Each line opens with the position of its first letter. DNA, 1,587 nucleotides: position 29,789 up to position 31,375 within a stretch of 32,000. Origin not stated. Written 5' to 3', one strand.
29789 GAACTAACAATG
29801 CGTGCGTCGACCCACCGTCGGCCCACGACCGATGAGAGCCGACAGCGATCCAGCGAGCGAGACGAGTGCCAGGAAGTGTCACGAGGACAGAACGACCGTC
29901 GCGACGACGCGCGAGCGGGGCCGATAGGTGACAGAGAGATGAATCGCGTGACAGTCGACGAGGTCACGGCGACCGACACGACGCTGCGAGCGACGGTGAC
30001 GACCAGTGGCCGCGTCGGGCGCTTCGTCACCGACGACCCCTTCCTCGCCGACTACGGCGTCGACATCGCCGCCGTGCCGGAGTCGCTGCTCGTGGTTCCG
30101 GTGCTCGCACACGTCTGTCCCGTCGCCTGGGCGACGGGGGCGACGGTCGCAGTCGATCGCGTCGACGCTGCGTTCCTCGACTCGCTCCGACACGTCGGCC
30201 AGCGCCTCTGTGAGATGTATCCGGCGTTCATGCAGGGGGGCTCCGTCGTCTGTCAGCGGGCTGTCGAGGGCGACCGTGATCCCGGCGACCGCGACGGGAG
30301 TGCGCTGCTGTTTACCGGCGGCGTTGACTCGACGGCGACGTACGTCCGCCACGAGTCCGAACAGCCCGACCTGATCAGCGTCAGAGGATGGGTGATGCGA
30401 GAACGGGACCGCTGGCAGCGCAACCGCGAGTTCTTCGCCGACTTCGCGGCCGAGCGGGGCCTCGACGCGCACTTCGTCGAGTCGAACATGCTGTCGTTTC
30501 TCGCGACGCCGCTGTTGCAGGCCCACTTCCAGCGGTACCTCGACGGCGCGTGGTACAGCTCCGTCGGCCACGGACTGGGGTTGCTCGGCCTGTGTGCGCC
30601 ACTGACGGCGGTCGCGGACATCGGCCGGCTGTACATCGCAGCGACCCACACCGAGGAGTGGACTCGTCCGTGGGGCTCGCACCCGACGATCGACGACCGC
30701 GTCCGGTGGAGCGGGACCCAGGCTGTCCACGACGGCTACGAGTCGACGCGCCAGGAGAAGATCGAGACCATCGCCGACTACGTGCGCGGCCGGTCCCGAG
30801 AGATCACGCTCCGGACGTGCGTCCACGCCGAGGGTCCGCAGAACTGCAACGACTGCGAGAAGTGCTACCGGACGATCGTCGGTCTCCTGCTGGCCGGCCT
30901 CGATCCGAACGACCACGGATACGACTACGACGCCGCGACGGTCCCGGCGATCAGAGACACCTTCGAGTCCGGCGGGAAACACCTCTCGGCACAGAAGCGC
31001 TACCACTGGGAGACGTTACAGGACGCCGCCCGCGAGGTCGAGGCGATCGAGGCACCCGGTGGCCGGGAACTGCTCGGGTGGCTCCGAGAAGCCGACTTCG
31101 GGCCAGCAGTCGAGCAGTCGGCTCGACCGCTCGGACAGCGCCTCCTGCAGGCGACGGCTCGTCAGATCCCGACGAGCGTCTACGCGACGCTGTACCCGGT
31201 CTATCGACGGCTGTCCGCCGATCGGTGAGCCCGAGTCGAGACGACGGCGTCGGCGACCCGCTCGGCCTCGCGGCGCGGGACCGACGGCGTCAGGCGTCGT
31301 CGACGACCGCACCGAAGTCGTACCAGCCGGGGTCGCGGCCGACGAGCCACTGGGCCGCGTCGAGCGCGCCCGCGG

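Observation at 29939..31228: Orphan QueC-like PP-loop enzyme with unrecognised N- and C-terminal extensions, on the opposite strand inside the dap operon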

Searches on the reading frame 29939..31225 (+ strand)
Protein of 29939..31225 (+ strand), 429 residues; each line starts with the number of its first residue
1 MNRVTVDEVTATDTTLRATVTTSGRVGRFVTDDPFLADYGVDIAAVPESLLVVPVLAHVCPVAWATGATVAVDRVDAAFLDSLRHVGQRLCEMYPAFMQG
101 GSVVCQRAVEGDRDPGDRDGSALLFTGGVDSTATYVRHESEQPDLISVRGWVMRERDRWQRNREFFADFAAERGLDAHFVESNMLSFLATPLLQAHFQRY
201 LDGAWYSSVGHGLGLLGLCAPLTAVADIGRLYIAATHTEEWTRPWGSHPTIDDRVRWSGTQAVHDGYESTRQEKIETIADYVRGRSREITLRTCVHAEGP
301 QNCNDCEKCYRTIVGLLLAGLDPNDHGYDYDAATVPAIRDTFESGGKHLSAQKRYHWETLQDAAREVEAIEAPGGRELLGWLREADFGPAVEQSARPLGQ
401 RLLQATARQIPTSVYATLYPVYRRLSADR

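Call 4: search_protein_families(library=pfam, proteins=[window:29939-31225:+], max_evalue=10)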
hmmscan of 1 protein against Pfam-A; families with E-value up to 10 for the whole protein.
window:29939-31225:+ (429 aa): 0 families

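Call 5: search_protein_families(library=ncbifam, proteins=[window:29939-31225:+], max_evalue=10)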
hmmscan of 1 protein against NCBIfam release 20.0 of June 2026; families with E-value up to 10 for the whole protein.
window:29939-31225:+ (429 aa): 0 families

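Call 6: search_protein_families(library=padloc, proteins=[window:29939-31225:+], max_evalue=10)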
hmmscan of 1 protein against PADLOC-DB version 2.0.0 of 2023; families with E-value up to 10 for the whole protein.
window:29939-31225:+ (429 aa): 0 families

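Call 7: search_solved_structures(query=window:29939-31225:+, max_evalue=10, show_alignments=3)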
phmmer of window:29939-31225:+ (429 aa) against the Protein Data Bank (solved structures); distinct sequences matched with E-value up to 10: 0.

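Call 8: find_homologous_proteins(query=window:29939-31225:+)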
Query window:29939-31225:+ (429 aa): 298 proteins with E <= 0.001 among 8000 candidates; the best 120 are listed.
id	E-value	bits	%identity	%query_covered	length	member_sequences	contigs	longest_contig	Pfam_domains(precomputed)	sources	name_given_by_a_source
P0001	4.4e-270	914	92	100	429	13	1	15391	-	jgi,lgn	-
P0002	2.5e-218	743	75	99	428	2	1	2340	-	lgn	-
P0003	5.2e-218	742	74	100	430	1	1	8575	-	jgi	jgi:hypothetical protein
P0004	1.7e-215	734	74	100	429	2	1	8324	-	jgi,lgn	jgi:hypothetical protein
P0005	5.0e-178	610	64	95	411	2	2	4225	-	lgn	-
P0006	8.9e-168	577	59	100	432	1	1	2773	-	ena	-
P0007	1.1e-164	566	59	99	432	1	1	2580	-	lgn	-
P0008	7.0e-158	544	57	99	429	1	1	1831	-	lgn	-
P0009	1.3e-156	540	56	99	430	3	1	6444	-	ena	-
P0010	4.1e-154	532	57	99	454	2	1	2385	-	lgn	-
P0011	4.6e-151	521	53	100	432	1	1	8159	-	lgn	-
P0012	1.2e-147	510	55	99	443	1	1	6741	-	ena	-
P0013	7.6e-147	508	55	99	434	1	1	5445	-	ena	-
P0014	1.3e-144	500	54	99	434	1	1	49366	-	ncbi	-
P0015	1.6e-144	500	55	100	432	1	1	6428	-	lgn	-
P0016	2.1e-144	500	54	99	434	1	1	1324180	-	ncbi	ncbi:hypothetical protein ACKVMT_05625 [Halobacteriales archaeon Cl-PHB]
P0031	1.6e-132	460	51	97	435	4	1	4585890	-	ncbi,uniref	ncbi:hypothetical protein [Halosimplex sp. TS25]|uniref:hypothetical protein n=1 Tax=Halosimplex rar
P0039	7.2e-129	448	50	98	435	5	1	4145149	-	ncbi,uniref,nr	ncbi:hypothetical protein [Natronococcus wangiae]|uniref:hypothetical protein n=1 Tax=Natronococcus 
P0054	2.5e-125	437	50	98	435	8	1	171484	-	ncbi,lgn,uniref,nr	ncbi:hypothetical protein JMJ58_21735 (plasmid) [Haloterrigena salifodinae]|uniref:Uncharacterized p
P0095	3.0e-119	417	47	98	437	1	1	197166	-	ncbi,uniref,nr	ncbi:hypothetical protein [Halobacterium zhouii]|uniref:hypothetical protein n=1 Tax=Halobacterium z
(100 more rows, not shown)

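Call 13: find_encoding_contigs(protein=window:29939-31225:+, flank=10000, max_places=3)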
Protein window:29939-31225:+ (429 aa): 11 contigs read that carry it; 3 places shown.
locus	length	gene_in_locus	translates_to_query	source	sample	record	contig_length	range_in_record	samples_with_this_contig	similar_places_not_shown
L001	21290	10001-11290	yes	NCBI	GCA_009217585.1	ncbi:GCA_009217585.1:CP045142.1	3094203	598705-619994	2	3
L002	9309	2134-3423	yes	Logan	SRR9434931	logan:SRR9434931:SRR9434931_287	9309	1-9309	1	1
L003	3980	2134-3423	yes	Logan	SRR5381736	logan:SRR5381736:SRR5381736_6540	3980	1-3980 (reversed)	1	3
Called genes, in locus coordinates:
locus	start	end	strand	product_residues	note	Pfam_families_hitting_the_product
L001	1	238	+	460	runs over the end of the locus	PF00206:Lyase_1, PF08328:ASL_C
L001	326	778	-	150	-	PF12840:HTH_20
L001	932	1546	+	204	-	PF26508:DUF8170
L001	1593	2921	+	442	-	PF07690:MFS_1, PF00083:Sugar_tr, PF12832:MFS_1_like, PF07690:MFS_1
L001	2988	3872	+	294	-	PF00561:Abhydrolase_1, PF12146:Hydrolase_4, PF12697:Abhydrolase_6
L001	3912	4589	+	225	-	PF24278:HVO_0513_N, PF04967:HTH_10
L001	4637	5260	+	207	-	PF00156:Pribosyltran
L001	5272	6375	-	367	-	PF01546:Peptidase_M20, PF07687:M20_dimer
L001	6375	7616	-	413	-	PF00278:Orn_DAP_Arg_deC, PF02784:Orn_Arg_deC_N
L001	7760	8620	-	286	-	PF13668:Ferritin_2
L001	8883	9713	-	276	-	PF14805:THDPS_N_2, PF14602:Hexapep_2 (faint), PF00132:Hexapep (weak)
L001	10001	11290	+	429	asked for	-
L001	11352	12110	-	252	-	PF01113:DapB_N, PF05173:DapB_C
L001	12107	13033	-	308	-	PF00701:DHDPS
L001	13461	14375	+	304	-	-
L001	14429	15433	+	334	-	PF13480:Acetyltransf_6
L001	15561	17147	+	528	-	PF00933:Glyco_hydro_3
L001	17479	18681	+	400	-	PF02608:Bmp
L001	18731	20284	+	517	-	PF00005:ABC_tran, PF13304:AAA_21 (faint), PF00005:ABC_tran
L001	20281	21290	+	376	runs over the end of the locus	PF02653:BPD_transp_2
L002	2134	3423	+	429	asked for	-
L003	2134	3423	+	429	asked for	-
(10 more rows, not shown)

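Call 14: find_encoding_contigs(protein=P0001, flank=10000, max_places=3)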
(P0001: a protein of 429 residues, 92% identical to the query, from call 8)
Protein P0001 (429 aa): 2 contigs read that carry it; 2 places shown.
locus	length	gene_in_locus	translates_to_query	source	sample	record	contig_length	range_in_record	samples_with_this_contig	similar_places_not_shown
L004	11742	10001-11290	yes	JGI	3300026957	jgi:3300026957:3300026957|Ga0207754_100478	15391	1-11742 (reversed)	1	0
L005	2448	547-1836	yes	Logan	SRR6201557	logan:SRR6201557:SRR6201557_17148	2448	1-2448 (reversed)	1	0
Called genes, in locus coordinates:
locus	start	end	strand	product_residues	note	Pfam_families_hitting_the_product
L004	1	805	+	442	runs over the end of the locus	PF07690:MFS_1, PF00083:Sugar_tr, PF12832:MFS_1_like, PF07690:MFS_1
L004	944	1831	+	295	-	PF00561:Abhydrolase_1, PF12146:Hydrolase_4, PF12697:Abhydrolase_6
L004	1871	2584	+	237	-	PF24278:HVO_0513_N, PF04967:HTH_10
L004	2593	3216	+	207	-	PF00156:Pribosyltran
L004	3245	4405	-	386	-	PF01546:Peptidase_M20, PF07687:M20_dimer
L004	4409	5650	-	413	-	PF00278:Orn_DAP_Arg_deC, PF02784:Orn_Arg_deC_N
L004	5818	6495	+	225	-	PF02630:SCO1-SenC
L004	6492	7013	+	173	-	PF08534:Redoxin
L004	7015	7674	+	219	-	-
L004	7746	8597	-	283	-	PF13668:Ferritin_2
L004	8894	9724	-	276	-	PF14805:THDPS_N_2, PF14602:Hexapep_2 (faint), PF00132:Hexapep (weak)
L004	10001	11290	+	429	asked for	-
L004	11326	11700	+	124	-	-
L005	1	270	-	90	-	?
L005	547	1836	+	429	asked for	-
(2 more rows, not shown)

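Call 15: find_encoding_contigs(protein=P0016, flank=10000, max_places=1)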
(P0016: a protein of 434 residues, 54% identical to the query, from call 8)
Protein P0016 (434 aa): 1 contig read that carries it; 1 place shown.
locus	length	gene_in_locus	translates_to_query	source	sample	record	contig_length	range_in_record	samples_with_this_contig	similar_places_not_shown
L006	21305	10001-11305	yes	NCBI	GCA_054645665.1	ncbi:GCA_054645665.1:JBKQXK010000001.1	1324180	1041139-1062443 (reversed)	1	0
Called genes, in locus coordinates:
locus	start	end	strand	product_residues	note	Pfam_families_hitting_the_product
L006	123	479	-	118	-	PF18545:HalOD1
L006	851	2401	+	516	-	PF00982:Glyco_transf_20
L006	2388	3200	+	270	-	PF02358:Trehalose_PPase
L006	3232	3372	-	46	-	-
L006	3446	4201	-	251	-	PF00583:Acetyltransf_1, PF13673:Acetyltransf_10 (weak), PF13508:Acetyltransf_7, PF19133:DUF5816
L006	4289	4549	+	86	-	-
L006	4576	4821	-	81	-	-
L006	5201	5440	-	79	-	-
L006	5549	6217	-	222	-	PF15915:BAT, PF04967:HTH_10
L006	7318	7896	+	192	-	PF25087:GMPPB_C (faint), PF25084:LbH_EIF2B (weak), PF00132:Hexapep, PF14602:Hexapep_2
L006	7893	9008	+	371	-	PF00155:Aminotran_1_2 (weak), PF01041:DegT_DnrJ_EryC1, PF01212:Beta_elim_lyase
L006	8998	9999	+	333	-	PF01408:GFO_IDH_MocA, PF02894:GFO_IDH_MocA_C, PF22725:GFO_IDH_MocA_C3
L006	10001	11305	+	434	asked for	-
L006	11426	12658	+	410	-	PF15632:ATPgrasp_Ter (weak)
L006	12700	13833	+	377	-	PF13527:Acetyltransf_9 (faint)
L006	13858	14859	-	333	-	PF13579:Glyco_trans_4_4 (weak), PF13439:Glyco_transf_4, PF13692:Glyco_trans_1_4, PF00534:Glycos_transf_1 (weak)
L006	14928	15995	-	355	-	-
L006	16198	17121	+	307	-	PF01522:Polysacc_deac_1 (faint)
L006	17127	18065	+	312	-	PF01073:3Beta_HSD, PF01370:Epimerase, PF02719:Polysacc_synt_2, PF04321:RmlD_sub_bind, PF05368:NmrA (weak), PF07993:NAD_binding_4 (faint), PF13460:NAD_binding_10, PF16363:GDP_Man_Dehyd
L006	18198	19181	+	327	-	PF00535:Glycos_transf_2, PF13641:Glyco_tranf_2_3 (weak)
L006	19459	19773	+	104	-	-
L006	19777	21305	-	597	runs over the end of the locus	PF13522:GATase_6, PF13537:GATase_7, PF01380:SIS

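Call 16: find_encoding_contigs(protein=P0031, flank=10000, max_places=1)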
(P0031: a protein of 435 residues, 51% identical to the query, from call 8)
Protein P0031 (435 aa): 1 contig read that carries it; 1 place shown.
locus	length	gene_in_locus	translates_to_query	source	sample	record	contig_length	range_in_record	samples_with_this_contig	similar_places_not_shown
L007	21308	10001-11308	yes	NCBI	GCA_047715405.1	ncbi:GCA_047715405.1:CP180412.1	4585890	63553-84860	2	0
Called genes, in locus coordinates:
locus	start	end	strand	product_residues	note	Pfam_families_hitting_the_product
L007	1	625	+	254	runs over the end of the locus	PF01113:DapB_N, PF05173:DapB_C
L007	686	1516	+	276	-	PF14805:THDPS_N_2, PF00132:Hexapep (faint), PF14602:Hexapep_2 (faint)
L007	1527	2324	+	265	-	PF18754:Nmad3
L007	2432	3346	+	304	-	PF00005:ABC_tran, PF13304:AAA_21, PF13732:DrrA1-3_C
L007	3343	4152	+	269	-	PF12679:ABC2_membrane_2, PF12698:ABC2_membrane_3 (weak), PF13346:ABC2_membrane_5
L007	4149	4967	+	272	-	PF12679:ABC2_membrane_2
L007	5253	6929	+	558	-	-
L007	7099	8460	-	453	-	PF05935:Arylsulfotrans (weak), PF14269:Arylsulfotran_2 (faint)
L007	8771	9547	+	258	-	PF03631:Virul_fac_BrkB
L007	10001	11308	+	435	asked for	-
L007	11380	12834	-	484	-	PF00587:tRNA-synt_2b, PF03129:HGTP_anticodon, PF09180:ProRS-C_1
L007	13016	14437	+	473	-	PF00676:E1_dh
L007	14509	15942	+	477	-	-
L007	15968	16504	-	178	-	PF25945:DUF7984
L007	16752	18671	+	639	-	PF17214:KH_TffA, PF07650:KH_2 (weak), PF00753:Lactamase_B, PF16661:Lactamase_B_6, PF12706:Lactamase_B_2 (weak), PF10996:Beta-Casp, PF07521:RMMBL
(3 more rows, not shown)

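Call 17: find_encoding_contigs(protein=P0054, flank=10000, max_places=1)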
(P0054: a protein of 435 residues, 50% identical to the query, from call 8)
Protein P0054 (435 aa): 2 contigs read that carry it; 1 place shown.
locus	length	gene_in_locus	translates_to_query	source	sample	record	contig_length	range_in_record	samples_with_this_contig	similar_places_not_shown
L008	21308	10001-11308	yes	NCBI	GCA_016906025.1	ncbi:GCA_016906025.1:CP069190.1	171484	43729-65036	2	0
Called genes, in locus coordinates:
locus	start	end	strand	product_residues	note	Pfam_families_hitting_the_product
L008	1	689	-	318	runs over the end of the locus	PF08271:Zn_Ribbon_TF, PF00382:TFIIB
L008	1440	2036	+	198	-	PF24035:DUF7344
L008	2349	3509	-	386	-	PF13439:Glyco_transf_4, PF20706:GT4-conflict, PF00534:Glycos_transf_1, PF13524:Glyco_trans_1_2, PF13692:Glyco_trans_1_4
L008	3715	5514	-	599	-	-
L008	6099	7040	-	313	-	-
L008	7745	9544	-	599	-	-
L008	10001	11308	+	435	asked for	-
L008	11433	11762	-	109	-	-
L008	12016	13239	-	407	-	PF13527:Acetyltransf_9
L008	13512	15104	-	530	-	PF01663:Phosphodiest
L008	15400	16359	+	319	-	PF01522:Polysacc_deac_1 (weak)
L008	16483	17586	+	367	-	PF01408:GFO_IDH_MocA, PF02894:GFO_IDH_MocA_C, PF22725:GFO_IDH_MocA_C3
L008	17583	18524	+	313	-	PF04015:DUF362 (faint)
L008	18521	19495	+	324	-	PF01073:3Beta_HSD, PF01370:Epimerase, PF04321:RmlD_sub_bind, PF05368:NmrA, PF13460:NAD_binding_10, PF16363:GDP_Man_Dehyd, PF07993:NAD_binding_4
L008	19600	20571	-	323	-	PF13439:Glyco_transf_4, PF13579:Glyco_trans_4_4 (weak), PF13692:Glyco_trans_1_4, PF00534:Glycos_transf_1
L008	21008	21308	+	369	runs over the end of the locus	PF04007:DUF354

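Call 18: predict_structure(alignment_id=A1)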
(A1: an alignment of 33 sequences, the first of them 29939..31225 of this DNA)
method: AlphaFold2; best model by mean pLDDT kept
length: 429 residues; sequences in the alignment: 33
mean_pLDDT: 88.0   pTM: 0.87
mean pLDDT of the five models: 88.0, 87.9, 87.3, 85.5, 84.9
residues with pLDDT >= 90: 276; 70-90: 93; 50-70: 58; < 50: 2
segments of 3 or more residues with pLDDT < 50: none
pLDDT, mean of each block of 10 residues (from residue 1): 94 97 94 95 97 98 97 98 96 93 96 93 94 96 93 74 89 94 91 86 83 95 97 83 76 96 93 95 87 73 88 96 94 91 71 86 93 94 84 63 67 61 54
secondary structure, 60 per line:
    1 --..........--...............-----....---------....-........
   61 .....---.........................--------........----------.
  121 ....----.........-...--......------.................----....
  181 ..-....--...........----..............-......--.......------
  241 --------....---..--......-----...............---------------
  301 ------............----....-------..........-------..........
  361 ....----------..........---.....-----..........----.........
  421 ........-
elements in order: E3-12 E15-23 H24-29 E35-38 H48-51 H53-65 E69-76 H77-93 E102-109 E120-124 H129-137 E144-149 H156-172 E177-182 H184-187 H190-200 H205-218 H220-225 E228-234 H249-252 E260-265 H271-285 H307-318 H323-326 H334-343 H351-364 H375-384 H388-392 H398-407 H412-428

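Call 22: fold_search(model_id=the predicted structure, library=pdb)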
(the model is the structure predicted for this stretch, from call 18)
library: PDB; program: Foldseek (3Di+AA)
matches with E <= 10: 685; with E <= 0.001: 4
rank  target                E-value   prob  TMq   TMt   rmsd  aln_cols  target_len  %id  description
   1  9y02_B                1.5e-06  1.00  0.41  0.41  10.8       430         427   14  QatB-QatC complex in qatABCD anti-phage defense with ATP (released 2025-10-01)
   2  9y01_B                2.3e-06  1.00  0.42  0.42  10.8       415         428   15  QatB-QatC complex in qatABCD anti-phage defense (released 2025-10-01)
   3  5gha_B                6.3e-04  0.98  0.26  0.34  18.0       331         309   14  Sulfur Transferase TtuA in complex with Sulfur Carrier TtuB (released 2017-05-03)
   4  5b4f                  7.1e-04  0.98  0.26  0.36  17.7       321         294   13  Sulfur Transferase TtuA in complex with iron sulfur cluster (released 2017-05-10)
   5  5gha_D                2.3e-03  0.95  0.26  0.34  18.0       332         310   14  Sulfur Transferase TtuA in complex with Sulfur Carrier TtuB (released 2017-05-03)
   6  2pg3                  3.7e-03  1.00  0.34  0.60   8.6       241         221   16  Crystal structure of a Queuosine biosynthesis protein queC (ECA1155) from Erwinia carotovora subsp. atroseptica SCRI1043 (released 2007-04-24)
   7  5gha_C                4.5e-03  0.91  0.26  0.35  18.2       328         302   14  Sulfur Transferase TtuA in complex with Sulfur Carrier TtuB (released 2017-05-03)
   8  5ztb_C                4.5e-03  0.66  0.21  0.27  19.8       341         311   13  Structure of Sulfurtransferase (released 2019-06-12)
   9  3bl5_A                5.7e-03  1.00  0.32  0.63   4.7       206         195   14  Crystal structure of QueC from Bacillus subtilis: an enzyme involved in preQ1 biosynthesis (released 2008-06-03)
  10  5gha_A                5.7e-03  0.85  0.24  0.33  18.4       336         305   12  Sulfur Transferase TtuA in complex with Sulfur Carrier TtuB (released 2017-05-03)
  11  5ztb_B                8.6e-03  0.84  0.26  0.34  17.9       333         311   13  Structure of Sulfurtransferase (released 2019-06-12)
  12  5b4e                  8.6e-03  0.75  0.22  0.30  19.6       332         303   13  Sulfur Transferase TtuA in complex with iron sulfur cluster and ATP derivative (released 2017-05-03)
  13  6b2o_F                1.3e-02  0.90  0.22  0.34  13.0       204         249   12  LarE, a sulfur transferase involved in synthesis of the cofactor for lactate racemase, C176A variant (released 2018-09-05)
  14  4imp_B                1.5e-02  0.15  0.16  0.14  18.2       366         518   13  The missing linker: a dimerization motif located within polyketide synthase modules (released 2013-03-27)
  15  2nz2                  1.5e-02  0.94  0.26  0.28   5.9       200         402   12  Crystal structure of human argininosuccinate synthase in complex with aspartate and citrulline (released 2006-12-05)
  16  3bl5_E                1.7e-02  0.99  0.32  0.63   4.9       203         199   13  Crystal structure of QueC from Bacillus subtilis: an enzyme involved in preQ1 biosynthesis (released 2008-06-03)
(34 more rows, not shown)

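Call 23: find_encoding_contigs(protein=P0039, flank=10000, max_places=1)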
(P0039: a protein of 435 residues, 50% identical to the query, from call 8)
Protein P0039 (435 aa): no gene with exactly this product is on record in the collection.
